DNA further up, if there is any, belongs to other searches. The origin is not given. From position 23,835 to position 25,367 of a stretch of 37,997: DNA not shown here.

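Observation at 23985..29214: Kinase-less membrane FHA-FHA-PHP gene cluster divergent from the flagellar switch operon (best candidate here for an undescribed module)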

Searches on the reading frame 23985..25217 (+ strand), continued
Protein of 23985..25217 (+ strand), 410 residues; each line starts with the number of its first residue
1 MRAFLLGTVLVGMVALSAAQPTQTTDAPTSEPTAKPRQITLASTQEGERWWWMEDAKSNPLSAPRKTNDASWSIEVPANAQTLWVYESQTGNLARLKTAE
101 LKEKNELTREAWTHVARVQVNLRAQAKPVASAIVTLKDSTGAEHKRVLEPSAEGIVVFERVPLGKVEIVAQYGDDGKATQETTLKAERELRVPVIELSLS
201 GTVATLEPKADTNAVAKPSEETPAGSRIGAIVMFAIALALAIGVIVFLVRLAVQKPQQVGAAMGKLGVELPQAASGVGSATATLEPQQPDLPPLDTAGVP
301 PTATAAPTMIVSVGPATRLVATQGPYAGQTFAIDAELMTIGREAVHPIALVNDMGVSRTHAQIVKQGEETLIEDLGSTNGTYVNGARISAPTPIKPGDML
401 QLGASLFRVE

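Call 63: fold_search(model_id=the predicted structure, library=pdb)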
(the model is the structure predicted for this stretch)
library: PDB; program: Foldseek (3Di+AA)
matches with E <= 10: 1477; with E <= 0.001: 101
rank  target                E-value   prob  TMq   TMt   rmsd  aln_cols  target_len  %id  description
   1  6i2q_B                6.1e-08  1.00  0.22  0.90   0.8        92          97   36  Crystal structure of the wild-type SucA domain of Mycobacterium smegmatis KGD (alpha-ketoglutarate decarboxylase), in  (released 2019-05-22)
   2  6i2r_B                7.1e-08  1.00  0.22  0.92   0.9        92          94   36  Crystal structure of the SucA domain of Mycobacterium smegmatis KGD (alpha-ketoglutarate decarboxylase), mutant R802A, (released 2019-05-22)
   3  8p5x_G                1.4e-07  1.00  0.22  0.84   1.0        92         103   36  Single particle cryo-EM structure of the complex between Corynebacterium glutamicum homohexameric 2-oxoglutarate dehyd (released 2023-08-16)
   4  8p5r_G                1.8e-07  1.00  0.22  0.88   1.0        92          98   36  Crystal structure of full-length, homohexameric 2-oxoglutarate dehydrogenase KGD from Mycobacterium smegmatis in compl (released 2023-08-16)
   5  7rj3_A                2.3e-07  1.00  0.22  0.83   0.9        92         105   35  Crystal Structure of the Forkhead Associated (FHA) Domain of the Glycogen Accumulation Regulator (GarA) from Mycobacte (released 2021-07-28)
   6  6i2r_D                2.5e-07  1.00  0.21  0.92   0.9        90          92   37  Crystal structure of the SucA domain of Mycobacterium smegmatis KGD (alpha-ketoglutarate decarboxylase), mutant R802A, (released 2019-05-22)
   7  6i2p_E                2.7e-07  1.00  0.22  0.83   1.0        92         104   35  Crystal structure of the Mycobacterium tuberculosis PknB kinase domain (L33E mutant) in complex with its substrate Gar (released 2019-05-22)
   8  4qcj                  3.0e-07  1.00  0.22  0.87   0.9        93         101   35  Crystal Structure of OdhI from Corynebacterium glutamicum (released 2014-07-02)
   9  6hc1_B                3.3e-07  1.00  0.22  0.85   1.2        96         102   34  Bdellovibrio bacteriovorus DgcB FHA in complex with phosphorylated N-terminal peptide (released 2019-08-28)
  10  8p5r_H                3.9e-07  1.00  0.22  0.91   1.1        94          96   35  Crystal structure of full-length, homohexameric 2-oxoglutarate dehydrogenase KGD from Mycobacterium smegmatis in compl (released 2023-08-16)
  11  6i2p_D                4.5e-07  1.00  0.22  0.76   1.0        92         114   35  Crystal structure of the Mycobacterium tuberculosis PknB kinase domain (L33E mutant) in complex with its substrate Gar (released 2019-05-22)
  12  3poa_A                4.8e-07  1.00  0.21  0.86   1.6        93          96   35  Structural and functional analysis of phosphothreonine-dependent FHA domain interactions (released 2011-01-26)
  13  6hbz_A                7.0e-07  1.00  0.22  0.33   1.2        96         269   34  Bdellovibrio bacteriovorus DgcB Full-length (released 2019-08-28)
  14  7rj3_C                7.7e-07  1.00  0.22  0.86   0.9        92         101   35  Crystal Structure of the Forkhead Associated (FHA) Domain of the Glycogen Accumulation Regulator (GarA) from Mycobacte (released 2021-07-28)
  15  3gqs_B                8.2e-07  1.00  0.21  0.80   2.3        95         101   34  Crystal structure of the FHA domain of CT664 protein from Chlamydia trachomatis (released 2009-04-07)
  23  3oun_A                2.0e-06  1.00  0.21  0.90   1.7        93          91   35  Crystal structure of the FhaA FHA domain complexed with the intracellular domain of Rv3910 (released 2012-02-08)
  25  3po8                  2.4e-06  1.00  0.21  0.84   1.7        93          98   35  Structural and functional analysis of phosphothreonine-dependent FHA domain interactions (released 2011-01-26)
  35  5a8i                  6.5e-06  1.00  0.22  0.73   1.4       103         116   28  Crystal structure of the FHA domain of ArnA from Sulfolobus acidocaldarius (released 2016-06-22)
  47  2lc1_MODEL_1_A        3.3e-05  1.00  0.21  0.78   2.1        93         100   35  Rv0020c_FHA Structure (released 2011-11-02)
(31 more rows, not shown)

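Call 65: search_protein_families(library=padloc, proteins=[window:23985-25214:+], max_evalue=0.001)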
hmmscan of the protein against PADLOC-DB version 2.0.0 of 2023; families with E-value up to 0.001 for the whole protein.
window:23985-25214:+ (410 aa): 0 families
